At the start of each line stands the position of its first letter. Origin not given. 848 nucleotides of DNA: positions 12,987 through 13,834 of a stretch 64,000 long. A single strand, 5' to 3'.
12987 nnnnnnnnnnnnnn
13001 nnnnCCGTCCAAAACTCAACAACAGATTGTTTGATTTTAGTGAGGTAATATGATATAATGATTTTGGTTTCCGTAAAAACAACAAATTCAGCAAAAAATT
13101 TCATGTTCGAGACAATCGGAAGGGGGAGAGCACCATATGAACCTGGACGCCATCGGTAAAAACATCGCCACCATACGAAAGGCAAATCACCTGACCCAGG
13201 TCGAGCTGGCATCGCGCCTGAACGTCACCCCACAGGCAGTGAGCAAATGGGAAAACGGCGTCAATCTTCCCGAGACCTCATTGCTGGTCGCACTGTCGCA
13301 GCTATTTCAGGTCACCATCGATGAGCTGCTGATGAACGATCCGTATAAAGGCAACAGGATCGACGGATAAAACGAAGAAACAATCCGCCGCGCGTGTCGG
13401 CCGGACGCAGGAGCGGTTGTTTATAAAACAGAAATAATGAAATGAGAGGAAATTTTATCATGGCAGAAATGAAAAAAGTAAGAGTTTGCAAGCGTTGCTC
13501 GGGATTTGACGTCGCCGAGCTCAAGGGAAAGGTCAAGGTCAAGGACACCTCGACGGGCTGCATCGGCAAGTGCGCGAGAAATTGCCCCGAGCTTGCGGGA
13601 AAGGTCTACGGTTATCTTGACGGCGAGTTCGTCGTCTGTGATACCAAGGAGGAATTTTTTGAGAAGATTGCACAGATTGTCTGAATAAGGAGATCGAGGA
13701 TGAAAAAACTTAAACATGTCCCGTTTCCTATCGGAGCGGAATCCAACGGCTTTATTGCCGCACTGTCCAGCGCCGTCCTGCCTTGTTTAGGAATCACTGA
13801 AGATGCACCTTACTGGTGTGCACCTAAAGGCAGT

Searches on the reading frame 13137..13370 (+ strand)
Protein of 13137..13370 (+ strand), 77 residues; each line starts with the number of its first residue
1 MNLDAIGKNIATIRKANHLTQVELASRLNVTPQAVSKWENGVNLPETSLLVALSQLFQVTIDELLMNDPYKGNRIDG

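Call 3: search_protein_families(library=pfam, proteins=[window:13137-13370:+], max_evalue=0.1)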
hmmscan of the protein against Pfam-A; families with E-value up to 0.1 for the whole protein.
window:13137-13370:+ (77 aa): 16 families
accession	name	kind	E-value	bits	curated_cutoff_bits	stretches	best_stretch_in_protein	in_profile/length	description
PF01381.28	HTH_3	-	1.2e-15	57.7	23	1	10-64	1-55/55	Helix-turn-helix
PF13560.12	HTH_31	-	2.8e-08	34.4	27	1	10-64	6-61/64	Helix-turn-helix domain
PF12844.13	HTH_19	-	9.7e-08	32.2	30.2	1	7-67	1-61/64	Helix-turn-helix domain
PF13443.12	HTH_26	-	7.7e-05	23.3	22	1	11-65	3-58/63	Cro/C1-type HTH DNA-binding domain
PF14549.12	P22_Cro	-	0.00029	21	30.2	1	21-46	12-35/60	DNA-binding transcriptional regulator Cro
PF15943.11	YdaS_toxin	-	0.00043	20.5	30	1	21-58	11-48/65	Bacterial toxin YdaS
PF12802.13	MarR_2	-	0.0008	20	27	1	14-37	15-39/61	MarR family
PF15731.11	MqsA_antitoxin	-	0.001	19.6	30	1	7-54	71-118/131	Antitoxin component of bacterial toxin-antitoxin system, MqsA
PF01047.28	MarR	-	0.0012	19.2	24.6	1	11-38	10-37/59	MarR family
PF13412.12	HTH_24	-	0.0018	18.3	21.9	1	11-36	10-35/48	Winged helix-turn-helix DNA-binding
PF13744.12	HTH_37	-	0.0024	18.1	27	1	7-41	20-54/80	Helix-turn-helix domain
PF07022.19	Phage_CI_repr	-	0.014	16.1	22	1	20-67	14-60/65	Bacteriophage CI repressor helix-turn-helix domain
PF13518.12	HTH_28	-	0.025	15.1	25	1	16-40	10-34/52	Helix-turn-helix domain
PF08279.18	HTH_11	-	0.042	14.2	25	1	15-37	12-34/55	HTH domain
PF22495.2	HTH_92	-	0.046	13.5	27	1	12-47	2-37/45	RsaL-like HTH domain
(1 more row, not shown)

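Call 4: search_protein_families(library=ncbifam, proteins=[window:13137-13370:+], max_evalue=0.1)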
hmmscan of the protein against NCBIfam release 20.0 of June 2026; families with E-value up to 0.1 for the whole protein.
window:13137-13370:+ (77 aa): 19 families
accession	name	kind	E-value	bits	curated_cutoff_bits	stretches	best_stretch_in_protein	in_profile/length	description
NF041951.1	phage_RstR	subfamily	1.3e-13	51.2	80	1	6-72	3-69/108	RstR family transcriptional repressor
NF052239.1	antitox_spr1629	equivalog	1e-10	41.3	335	1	6-64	3-61/377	spr1629 family repressor/antitoxin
TIGR03830.1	CxxCG_CxxCG_HTH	subfamily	1.1e-08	34.9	61.8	1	5-52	65-112/127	type II TA system antitoxin MqsA family protein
NF041575.1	antitoxPezA_Strep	equivalog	6.8e-08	32.6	290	1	6-61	2-57/158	type II toxin-antitoxin system antitoxin PezA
NF007257.0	PRK09706.1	subfamily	8.8e-08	32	101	1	1-68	1-68/135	transcriptional repressor DicA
TIGR03070.1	couple_hipB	subfamily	3.1e-06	27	71.65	1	5-53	2-50/58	type II toxin-antitoxin system Y4mF family antitoxin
NF047948.1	male_kill_WMK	equivalog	1.4e-05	24.7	300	1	5-67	162-224/300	WO male-killing family protein Wmk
NF047542.1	telomere_Tap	equivalog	8.4e-05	21.5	600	1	12-58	24-70/695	telomere-associated protein Tap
NF007408.0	PRK09943.1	equivalog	0.00013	21.6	211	1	5-67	7-69/185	HTH-type transcriptional regulator PuuR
NF007271.0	PRK09726.1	equivalog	0.00028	20.8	79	1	10-57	17-61/88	type II toxin-antitoxin system antitoxin HipB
TIGR00270.2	TIGR00270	equivalog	0.00029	20.7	110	1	8-68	78-138/159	multiprotein bridging factor aMBF1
TIGR02612.1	mob_myst_A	hypoth_equivalog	0.0017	18.2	122.6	1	10-40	30-60/150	mobile mystery protein A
NF003162.0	PRK04140.1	equivalog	0.002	17.2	263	1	7-61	128-182/317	transcriptional regulator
NF040522.1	VC1465_fam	subfamily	0.0044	17.1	70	1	13-43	4-34/111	VC1465 family Xer recombination activation factor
NF046037.1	carphisopro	domain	0.0071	16.5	38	1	23-47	13-37/54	carph-isopro domain-containing protein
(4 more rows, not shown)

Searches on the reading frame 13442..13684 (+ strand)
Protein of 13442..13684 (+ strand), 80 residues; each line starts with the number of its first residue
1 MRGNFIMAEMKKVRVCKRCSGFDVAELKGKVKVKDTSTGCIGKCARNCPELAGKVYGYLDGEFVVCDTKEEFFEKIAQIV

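Call 3: search_protein_families(library=pfam, proteins=[window:13442-13684:+], max_evalue=0.1)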
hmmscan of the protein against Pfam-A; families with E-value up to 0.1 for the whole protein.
window:13442-13684:+ (80 aa): 1 family
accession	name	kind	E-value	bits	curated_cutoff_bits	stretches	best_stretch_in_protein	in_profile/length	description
PF07293.16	DUF1450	-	0.0021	18.2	30.1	1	43-79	35-71/75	Protein of unknown function (DUF1450)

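Call 4: search_protein_families(library=ncbifam, proteins=[window:13442-13684:+], max_evalue=0.1)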
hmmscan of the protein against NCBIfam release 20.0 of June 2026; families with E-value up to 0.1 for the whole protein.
window:13442-13684:+ (80 aa): 2 families
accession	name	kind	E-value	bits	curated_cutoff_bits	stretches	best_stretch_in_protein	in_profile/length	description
NF010190.0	PRK13669.1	equivalog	0.0062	16.7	96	1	43-78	35-70/78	hypothetical protein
NF003045.0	PRK03954.1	equivalog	0.072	13.2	162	1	7-51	58-102/121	ribonuclease P protein component 4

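Call 8: search_protein_families(library=padloc, proteins=[window:13442-13684:+], max_evalue=0.1)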
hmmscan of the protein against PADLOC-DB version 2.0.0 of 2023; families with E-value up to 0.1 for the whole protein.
window:13442-13684:+ (80 aa): 0 families

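Call 9: search_protein_families(library=phrogs, proteins=[window:13442-13684:+], max_evalue=0.1)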
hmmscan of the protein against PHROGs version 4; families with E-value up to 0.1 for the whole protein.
window:13442-13684:+ (80 aa): 0 families

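Call 94: search_solved_structures(query=window:13442-13684:+, max_evalue=1)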
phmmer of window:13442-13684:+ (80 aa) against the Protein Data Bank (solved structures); distinct sequences matched with E-value up to 1: 3.
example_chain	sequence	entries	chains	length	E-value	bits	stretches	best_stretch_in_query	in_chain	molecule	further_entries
4awx_B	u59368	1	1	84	0.41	14.5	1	26-50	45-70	FERROUS IRON TRANSPORT PROTEIN C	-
7wqu_B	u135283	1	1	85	0.42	14.5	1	26-50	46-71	Probable [Fe-S]-dependent transcriptional repressor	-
2k02_A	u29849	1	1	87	0.47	14.3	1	26-50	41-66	Ferrous iron transport protein C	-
